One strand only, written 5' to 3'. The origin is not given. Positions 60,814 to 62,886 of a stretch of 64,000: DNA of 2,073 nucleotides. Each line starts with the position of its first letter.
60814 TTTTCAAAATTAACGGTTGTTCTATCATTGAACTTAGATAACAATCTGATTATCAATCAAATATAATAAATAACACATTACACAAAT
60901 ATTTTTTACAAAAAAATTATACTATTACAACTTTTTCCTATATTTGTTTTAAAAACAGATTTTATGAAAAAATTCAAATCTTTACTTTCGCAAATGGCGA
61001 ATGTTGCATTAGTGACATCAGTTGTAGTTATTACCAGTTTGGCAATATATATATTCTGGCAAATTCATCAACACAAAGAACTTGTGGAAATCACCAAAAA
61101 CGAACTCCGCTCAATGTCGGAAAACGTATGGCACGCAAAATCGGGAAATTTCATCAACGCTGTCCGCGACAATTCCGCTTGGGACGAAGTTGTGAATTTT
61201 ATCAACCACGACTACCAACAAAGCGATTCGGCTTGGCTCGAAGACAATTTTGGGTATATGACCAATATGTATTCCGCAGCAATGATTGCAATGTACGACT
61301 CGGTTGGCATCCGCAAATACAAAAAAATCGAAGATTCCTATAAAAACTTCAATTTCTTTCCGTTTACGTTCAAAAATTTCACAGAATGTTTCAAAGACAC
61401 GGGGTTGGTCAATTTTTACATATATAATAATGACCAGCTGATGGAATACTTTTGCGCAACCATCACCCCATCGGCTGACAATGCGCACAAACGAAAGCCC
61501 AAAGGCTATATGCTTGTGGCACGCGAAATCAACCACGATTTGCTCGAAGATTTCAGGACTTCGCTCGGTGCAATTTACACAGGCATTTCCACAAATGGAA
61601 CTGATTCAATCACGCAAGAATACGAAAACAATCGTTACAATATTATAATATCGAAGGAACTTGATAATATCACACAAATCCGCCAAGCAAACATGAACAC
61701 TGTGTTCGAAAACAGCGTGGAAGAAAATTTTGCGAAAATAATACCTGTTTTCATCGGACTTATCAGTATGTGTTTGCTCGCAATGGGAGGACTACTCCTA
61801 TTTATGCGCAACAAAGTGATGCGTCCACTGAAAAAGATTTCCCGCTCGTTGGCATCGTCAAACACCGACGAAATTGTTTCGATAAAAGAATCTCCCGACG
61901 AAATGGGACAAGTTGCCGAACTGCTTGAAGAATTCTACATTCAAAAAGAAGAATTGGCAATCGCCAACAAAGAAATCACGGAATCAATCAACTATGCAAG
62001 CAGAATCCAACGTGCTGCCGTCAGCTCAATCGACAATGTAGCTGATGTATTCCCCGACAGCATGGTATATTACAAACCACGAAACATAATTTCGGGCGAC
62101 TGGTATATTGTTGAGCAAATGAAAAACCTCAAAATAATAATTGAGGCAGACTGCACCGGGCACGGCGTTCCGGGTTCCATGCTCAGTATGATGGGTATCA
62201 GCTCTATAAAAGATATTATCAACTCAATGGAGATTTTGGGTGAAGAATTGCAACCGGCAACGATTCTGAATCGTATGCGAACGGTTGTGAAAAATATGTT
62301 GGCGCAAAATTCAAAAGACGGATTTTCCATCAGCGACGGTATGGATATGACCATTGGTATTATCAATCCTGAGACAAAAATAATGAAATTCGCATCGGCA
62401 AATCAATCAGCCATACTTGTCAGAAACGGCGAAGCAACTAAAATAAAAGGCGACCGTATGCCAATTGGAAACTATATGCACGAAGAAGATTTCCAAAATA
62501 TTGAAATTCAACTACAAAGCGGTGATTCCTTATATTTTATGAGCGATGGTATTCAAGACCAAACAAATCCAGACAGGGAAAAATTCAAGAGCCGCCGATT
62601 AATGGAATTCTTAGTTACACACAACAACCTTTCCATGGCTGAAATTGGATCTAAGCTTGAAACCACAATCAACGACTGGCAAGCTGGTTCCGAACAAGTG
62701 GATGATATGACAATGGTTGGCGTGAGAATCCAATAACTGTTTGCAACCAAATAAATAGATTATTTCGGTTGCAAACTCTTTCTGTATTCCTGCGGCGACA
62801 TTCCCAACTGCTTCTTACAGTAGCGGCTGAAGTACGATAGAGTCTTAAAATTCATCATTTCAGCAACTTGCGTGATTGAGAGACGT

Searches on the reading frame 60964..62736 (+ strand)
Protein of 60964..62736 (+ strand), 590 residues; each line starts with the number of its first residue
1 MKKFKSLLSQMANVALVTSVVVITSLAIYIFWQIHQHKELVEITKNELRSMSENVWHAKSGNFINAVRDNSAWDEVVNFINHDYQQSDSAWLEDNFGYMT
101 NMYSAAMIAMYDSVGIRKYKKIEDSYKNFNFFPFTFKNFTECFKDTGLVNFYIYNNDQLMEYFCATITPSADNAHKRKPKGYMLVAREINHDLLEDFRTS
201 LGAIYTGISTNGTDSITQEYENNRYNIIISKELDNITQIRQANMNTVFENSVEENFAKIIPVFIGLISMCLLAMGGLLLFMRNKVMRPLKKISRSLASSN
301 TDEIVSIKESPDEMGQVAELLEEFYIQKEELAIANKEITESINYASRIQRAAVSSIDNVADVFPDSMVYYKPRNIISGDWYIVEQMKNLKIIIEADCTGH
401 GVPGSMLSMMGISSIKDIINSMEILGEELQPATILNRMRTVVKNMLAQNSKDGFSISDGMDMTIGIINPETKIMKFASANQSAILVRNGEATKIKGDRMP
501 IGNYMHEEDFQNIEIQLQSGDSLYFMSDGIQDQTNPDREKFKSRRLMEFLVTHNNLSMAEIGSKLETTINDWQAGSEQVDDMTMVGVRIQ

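Call 50: search_protein_families(library=ncbifam, proteins=[window:60964-62736:+], max_evalue=0.00001)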
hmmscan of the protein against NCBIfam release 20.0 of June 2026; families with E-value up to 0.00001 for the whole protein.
window:60964-62736:+ (590 aa): 1 family
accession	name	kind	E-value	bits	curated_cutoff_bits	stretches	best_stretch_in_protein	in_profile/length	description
NF038263.1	prot_phos_SiaA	equivalog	1.4e-43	149.5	700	1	316-589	389-657/658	biofilm regulation protein phosphatase SiaA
